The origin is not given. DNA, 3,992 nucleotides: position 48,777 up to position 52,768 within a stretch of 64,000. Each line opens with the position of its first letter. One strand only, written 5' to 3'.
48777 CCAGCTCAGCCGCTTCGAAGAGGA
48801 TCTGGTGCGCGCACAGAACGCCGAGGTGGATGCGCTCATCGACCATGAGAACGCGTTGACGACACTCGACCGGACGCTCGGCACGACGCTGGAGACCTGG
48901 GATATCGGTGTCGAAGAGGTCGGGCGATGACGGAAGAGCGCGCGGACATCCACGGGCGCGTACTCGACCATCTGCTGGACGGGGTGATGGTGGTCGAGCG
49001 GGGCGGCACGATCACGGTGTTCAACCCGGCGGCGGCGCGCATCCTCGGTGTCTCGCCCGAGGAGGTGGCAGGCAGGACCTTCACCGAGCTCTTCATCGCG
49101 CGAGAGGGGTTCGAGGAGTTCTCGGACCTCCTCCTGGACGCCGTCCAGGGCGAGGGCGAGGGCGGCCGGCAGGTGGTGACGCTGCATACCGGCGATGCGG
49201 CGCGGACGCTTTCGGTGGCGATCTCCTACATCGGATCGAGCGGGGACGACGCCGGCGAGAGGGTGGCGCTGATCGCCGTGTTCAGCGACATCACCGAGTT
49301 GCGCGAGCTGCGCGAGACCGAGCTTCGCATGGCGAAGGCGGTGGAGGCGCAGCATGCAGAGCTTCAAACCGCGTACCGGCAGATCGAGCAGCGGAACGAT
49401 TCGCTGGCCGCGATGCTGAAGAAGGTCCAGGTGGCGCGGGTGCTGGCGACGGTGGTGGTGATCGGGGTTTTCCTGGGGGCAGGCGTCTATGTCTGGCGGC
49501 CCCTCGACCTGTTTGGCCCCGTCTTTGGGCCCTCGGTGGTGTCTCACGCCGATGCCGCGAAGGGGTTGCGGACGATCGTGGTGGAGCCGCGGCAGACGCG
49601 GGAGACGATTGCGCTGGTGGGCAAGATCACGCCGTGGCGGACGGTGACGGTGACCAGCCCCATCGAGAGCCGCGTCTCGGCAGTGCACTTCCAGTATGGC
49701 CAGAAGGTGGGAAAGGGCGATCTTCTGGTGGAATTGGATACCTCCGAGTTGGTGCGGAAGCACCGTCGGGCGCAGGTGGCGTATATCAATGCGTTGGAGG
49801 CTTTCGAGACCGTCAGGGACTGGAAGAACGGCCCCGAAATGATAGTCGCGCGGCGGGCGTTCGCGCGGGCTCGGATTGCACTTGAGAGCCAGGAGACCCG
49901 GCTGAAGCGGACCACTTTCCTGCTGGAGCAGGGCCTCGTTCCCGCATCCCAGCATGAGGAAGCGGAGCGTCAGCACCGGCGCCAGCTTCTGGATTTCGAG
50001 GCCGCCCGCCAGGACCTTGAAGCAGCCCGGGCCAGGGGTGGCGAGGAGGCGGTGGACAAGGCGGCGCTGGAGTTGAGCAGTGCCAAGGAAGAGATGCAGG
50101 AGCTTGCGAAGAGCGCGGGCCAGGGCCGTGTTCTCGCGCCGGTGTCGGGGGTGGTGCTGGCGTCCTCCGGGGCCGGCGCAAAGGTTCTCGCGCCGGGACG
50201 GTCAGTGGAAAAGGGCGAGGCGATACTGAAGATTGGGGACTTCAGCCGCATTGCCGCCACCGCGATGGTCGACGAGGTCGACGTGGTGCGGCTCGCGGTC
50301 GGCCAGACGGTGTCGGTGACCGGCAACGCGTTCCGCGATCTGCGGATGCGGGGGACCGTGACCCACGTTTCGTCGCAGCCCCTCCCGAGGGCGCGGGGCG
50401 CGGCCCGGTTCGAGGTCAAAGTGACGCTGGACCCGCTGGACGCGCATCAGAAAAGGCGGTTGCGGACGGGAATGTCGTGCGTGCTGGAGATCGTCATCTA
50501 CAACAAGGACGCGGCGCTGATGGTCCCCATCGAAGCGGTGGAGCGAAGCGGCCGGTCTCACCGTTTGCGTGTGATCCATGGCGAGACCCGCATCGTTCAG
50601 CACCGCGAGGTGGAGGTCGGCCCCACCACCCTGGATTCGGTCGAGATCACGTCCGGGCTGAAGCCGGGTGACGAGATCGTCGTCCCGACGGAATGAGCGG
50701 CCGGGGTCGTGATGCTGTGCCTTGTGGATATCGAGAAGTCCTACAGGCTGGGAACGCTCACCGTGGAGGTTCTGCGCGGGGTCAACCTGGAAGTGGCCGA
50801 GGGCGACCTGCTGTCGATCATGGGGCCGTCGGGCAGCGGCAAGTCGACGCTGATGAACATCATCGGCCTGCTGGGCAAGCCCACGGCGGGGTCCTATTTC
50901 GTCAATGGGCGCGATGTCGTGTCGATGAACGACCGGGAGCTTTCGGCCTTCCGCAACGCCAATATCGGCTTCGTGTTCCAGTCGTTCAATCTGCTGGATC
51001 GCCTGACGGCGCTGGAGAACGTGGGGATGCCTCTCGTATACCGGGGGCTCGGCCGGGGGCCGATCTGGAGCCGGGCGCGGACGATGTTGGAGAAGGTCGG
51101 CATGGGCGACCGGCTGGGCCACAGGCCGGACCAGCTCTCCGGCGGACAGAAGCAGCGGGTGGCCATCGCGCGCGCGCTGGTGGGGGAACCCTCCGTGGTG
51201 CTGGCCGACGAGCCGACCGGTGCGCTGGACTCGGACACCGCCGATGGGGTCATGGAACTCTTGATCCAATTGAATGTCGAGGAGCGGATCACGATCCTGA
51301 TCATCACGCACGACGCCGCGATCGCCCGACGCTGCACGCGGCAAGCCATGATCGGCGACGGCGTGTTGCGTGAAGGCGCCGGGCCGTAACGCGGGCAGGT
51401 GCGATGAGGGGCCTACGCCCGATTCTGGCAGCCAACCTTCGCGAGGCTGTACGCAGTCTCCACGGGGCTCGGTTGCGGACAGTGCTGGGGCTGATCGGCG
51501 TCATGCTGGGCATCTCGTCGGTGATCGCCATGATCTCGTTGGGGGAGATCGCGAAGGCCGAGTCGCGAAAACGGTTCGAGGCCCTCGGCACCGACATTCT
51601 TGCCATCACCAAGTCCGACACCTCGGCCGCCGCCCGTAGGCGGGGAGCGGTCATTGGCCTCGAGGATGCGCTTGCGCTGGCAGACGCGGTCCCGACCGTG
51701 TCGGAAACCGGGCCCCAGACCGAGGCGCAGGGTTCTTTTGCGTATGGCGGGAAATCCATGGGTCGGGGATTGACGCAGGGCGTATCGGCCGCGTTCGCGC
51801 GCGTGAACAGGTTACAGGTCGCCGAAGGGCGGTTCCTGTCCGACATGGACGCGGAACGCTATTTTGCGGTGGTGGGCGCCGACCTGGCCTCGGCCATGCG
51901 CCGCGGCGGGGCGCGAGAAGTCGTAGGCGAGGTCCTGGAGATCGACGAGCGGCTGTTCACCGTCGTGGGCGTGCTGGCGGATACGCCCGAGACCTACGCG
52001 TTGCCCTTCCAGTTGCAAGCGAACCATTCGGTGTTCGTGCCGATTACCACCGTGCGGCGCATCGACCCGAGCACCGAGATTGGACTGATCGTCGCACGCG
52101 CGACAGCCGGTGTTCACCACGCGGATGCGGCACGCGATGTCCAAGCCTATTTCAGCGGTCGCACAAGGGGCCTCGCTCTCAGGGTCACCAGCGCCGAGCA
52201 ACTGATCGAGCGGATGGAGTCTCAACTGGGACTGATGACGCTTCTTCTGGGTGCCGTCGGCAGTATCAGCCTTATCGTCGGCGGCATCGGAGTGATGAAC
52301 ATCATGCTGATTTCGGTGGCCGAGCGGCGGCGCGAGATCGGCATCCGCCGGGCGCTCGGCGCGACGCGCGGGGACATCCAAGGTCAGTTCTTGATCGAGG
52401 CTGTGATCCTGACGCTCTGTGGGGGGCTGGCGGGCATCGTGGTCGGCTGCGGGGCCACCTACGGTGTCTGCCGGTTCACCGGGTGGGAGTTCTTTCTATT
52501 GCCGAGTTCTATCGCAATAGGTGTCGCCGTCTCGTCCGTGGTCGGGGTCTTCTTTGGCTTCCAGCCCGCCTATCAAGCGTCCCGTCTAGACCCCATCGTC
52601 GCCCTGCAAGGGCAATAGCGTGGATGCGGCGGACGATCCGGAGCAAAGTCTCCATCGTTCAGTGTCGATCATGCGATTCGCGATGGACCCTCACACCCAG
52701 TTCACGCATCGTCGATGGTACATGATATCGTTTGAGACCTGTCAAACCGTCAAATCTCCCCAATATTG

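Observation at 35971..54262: Five copies of a ~100-bp promoter element with a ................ palindrome define a probable regulon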

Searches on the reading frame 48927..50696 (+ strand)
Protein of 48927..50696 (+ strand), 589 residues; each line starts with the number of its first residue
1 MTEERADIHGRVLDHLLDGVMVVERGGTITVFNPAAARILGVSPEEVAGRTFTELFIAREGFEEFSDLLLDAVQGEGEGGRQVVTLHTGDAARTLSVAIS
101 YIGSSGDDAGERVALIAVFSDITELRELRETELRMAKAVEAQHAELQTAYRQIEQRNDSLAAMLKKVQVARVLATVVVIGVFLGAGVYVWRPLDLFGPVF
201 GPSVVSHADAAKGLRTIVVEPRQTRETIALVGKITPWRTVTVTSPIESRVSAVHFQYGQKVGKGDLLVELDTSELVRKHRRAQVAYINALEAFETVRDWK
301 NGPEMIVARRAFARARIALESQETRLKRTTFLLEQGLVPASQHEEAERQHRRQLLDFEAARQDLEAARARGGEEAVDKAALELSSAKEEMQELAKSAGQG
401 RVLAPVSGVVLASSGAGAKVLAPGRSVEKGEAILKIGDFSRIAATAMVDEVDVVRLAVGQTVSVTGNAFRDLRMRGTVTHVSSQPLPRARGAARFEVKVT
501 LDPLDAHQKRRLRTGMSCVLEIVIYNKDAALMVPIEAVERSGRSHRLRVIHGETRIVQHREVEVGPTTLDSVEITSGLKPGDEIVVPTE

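Call 10: search_protein_families(library=pfam, proteins=[window:48927-50696:+], max_evalue=0.01)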
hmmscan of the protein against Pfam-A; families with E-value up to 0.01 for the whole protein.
window:48927-50696:+ (589 aa): 8 families
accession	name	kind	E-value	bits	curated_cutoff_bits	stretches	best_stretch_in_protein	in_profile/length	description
PF13437.12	HlyD_3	-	8.9e-15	55.8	22.2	1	402-513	2-104/106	HlyD family secretion protein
PF16576.10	HlyD_D23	-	1.6e-13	50.9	30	1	226-490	4-193/214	Barrel-sandwich domain of CusB or HlyD membrane-fusion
PF13426.13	PAS_9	-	2.8e-09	37.6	27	1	18-124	2-103/103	PAS domain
PF08448.16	PAS_4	-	3.5e-09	37.3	23.1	1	13-127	1-110/110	PAS fold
PF00989.32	PAS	-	9.6e-09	35.7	22.6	1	11-104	5-98/113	PAS fold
PF13188.13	PAS_8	-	3.7e-06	27.1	21.8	1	11-56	5-51/65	PAS domain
PF13533.13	Biotin_lipoyl_2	-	0.00015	21.9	29.8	1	240-271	1-32/32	Biotin-lipoyl like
PF24820.1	Diguanyl_cycl_sensor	-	0.00026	21.3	28.1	1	13-73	2-60/109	Diguanylate cyclase-like sensor domain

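Call 14: search_protein_families(library=ncbifam, proteins=[window:48927-50696:+], max_evalue=0.01)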
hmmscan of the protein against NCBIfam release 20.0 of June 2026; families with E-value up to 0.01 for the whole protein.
window:48927-50696:+ (589 aa): 28 families (the best 25 are shown)
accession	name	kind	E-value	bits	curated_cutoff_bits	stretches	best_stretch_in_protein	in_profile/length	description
TIGR01730.1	RND_mfp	subfamily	3.4e-30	105.1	94.9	2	375-586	110-307/322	efflux RND transporter periplasmic adaptor subunit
TIGR00999.1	8a0102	subfamily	8.2e-16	57.9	319.3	1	310-586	27-264/271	CzcB/NccB family metal efflux transporter periplasmic adaptor subunit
NF002939.0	PRK03598.1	equivalog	3.2e-15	56.1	393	1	218-483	24-282/332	secretion protein HlyD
TIGR02971.1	heterocyst_DevB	subfamily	5.5e-15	55.6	129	1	232-512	5-318/327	ABC exporter membrane fusion protein, DevB family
TIGR00998.1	8a0101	subfamily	2.3e-14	53.1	390.8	1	239-521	42-333/334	EmrA/EmrK family multidrug efflux transporter periplasmic adaptor subunit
NF008468.0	PRK11360.1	equivalog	2.5e-13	49.3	646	1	12-131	273-386/616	two-component system sensor histidine kinase AtoS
NF008606.0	PRK11578.1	equivalog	3.5e-13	49.4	342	1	213-586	35-362/371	macrolide transporter subunit MacA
TIGR00229.1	sensory_box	domain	7.6e-13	48.7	22.9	1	4-130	2-124/126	PAS domain S-box protein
NF007785.0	PRK10476.1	equivalog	1.5e-12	47.1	376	1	239-483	48-286/347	multidrug transporter subunit MdtN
TIGR01843.1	type_I_hlyD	subfamily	5.6e-11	42.1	208.65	1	342-524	213-398/422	HlyD family type I secretion periplasmic adaptor subunit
NF008589.1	PRK11556.1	equivalog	3.1e-10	39.5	391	1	229-275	74-120/392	MdtA/MuxA family multidrug efflux RND transporter periplasmic adaptor subunit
NF046044.1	PnpS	equivalog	5.1e-08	32.3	400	1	10-131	58-169/390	two-component system histidine kinase PnpS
NF038010.1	ABC_adapt_DarC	equivalog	1.7e-07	30.3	450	1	497-588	312-404/417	darobactin export ABC transporter periplasmic adaptor subunit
TIGR01000.1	bacteriocin_acc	subfamily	4.2e-07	29.2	258.85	1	373-524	290-440/457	bacteriocin secretion accessory protein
NF033092.0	HK_WalK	equivalog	1.3e-06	27.3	725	1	11-128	262-368/594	cell wall metabolism sensor histidine kinase WalK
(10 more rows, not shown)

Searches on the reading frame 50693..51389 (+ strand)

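Call 10: search_protein_families(library=pfam, proteins=[window:50693-51373:+], max_evalue=0.01)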
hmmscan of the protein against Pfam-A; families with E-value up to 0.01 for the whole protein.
window:50693-51373:+ (226 aa): 0 families

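Call 14: search_protein_families(library=ncbifam, proteins=[window:50709-51389:+, window:50693-51373:+], max_evalue=0.01)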
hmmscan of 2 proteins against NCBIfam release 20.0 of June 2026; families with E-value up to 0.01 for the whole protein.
window:50709-51389:+ (226 aa): 192 families (the best 25 are shown)
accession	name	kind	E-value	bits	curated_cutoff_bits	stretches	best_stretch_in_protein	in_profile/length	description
TIGR02211.1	LolD_lipo_ex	equivalog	1e-70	237.7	307.75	1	6-221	5-220/221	lipoprotein-releasing ABC transporter ATP-binding protein LolD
NF007826.0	PRK10535.1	equivalog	2.9e-68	230.7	966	1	2-220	4-221/648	macrolide ABC transporter ATP-binding protein/permease MacB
NF008639.0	PRK11629.1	equivalog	2.9e-63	213.4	360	1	6-221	10-225/234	lipoprotein-releasing ABC transporter ATP-binding protein LolD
NF038007.1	ABC_ATP_DarD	equivalog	1.5e-62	210.9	375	1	2-219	1-217/218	darobactin export ABC transporter ATP-binding protein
NF007879.0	PRK10584.1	equivalog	3e-58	197.2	336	1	8-223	12-227/228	putative ABC transporter ATP-binding protein YbbA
TIGR02982.1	heterocyst_DevA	subfamily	1.8e-57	194.5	295.8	1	7-220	6-219/220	ABC exporter ATP-binding subunit, DevA family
TIGR03608.1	L_ocin_972_ABC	subfamily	1.7e-56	190.9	254.85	1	18-212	10-203/206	putative bacteriocin export ABC transporter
TIGR02673.1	FtsE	equivalog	2.3e-56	190.8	264.85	1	2-214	1-208/214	cell division ATP-binding protein FtsE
TIGR02314.1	ABC_MetN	equivalog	4.3e-53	180.5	499.7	1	2-222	1-221/343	methionine ABC transporter ATP-binding protein MetN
TIGR02315.1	ABC_phnC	equivalog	1.4e-51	175.2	266.1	1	6-211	5-214/243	phosphonate ABC transporter ATP-binding protein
NF040933.2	ABC_arch_GlcV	equivalog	1.3e-47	162.4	450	1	5-215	5-215/357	glucose ABC transporter ATP-binding protein GlcV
NF007027.0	PRK09493.1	equivalog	3.2e-47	160.9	379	1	18-219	13-213/240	glutamine ABC transporter ATP-binding protein GlnQ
NF008428.0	PRK11264.1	equivalog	2.8e-46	157.8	406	1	20-216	17-218/250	L-cystine ABC transporter ATP-binding protein TcyN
TIGR01186.1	proV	subfamily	5.1e-45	154.2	326.6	1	23-209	10-196/363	betaine/proline/choline family ABC transporter ATP-binding protein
TIGR03005.1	ectoine_ehuA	equivalog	5.5e-45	153.6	345.4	1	13-210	9-214/252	ectoine/hydroxyectoine ABC transporter ATP-binding protein EhuA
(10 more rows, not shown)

window:50693-51373:+ (226 aa): 0 families

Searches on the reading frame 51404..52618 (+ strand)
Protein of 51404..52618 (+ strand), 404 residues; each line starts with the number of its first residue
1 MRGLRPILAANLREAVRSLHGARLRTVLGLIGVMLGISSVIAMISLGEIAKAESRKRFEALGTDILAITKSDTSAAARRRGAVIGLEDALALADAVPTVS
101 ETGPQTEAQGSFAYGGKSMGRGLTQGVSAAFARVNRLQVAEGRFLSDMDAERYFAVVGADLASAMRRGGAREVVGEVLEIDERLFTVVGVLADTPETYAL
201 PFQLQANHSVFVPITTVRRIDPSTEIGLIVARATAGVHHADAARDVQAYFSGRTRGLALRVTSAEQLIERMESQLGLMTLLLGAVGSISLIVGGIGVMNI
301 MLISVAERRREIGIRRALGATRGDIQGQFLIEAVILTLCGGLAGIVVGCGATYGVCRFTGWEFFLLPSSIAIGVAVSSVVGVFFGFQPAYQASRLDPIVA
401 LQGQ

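Call 10: search_protein_families(library=pfam, proteins=[window:51404-52618:+], max_evalue=0.01)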
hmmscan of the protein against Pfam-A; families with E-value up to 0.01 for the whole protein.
window:51404-52618:+ (404 aa): 2 families
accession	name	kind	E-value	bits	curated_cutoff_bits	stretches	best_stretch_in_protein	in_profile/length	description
PF12704.14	MacB_PCD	-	2.9e-29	103.3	27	1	26-248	1-206/207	MacB-like periplasmic core domain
PF02687.27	FtsX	-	2.2e-20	73.3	25.5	1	285-397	3-120/120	FtsX-like permease C-terminal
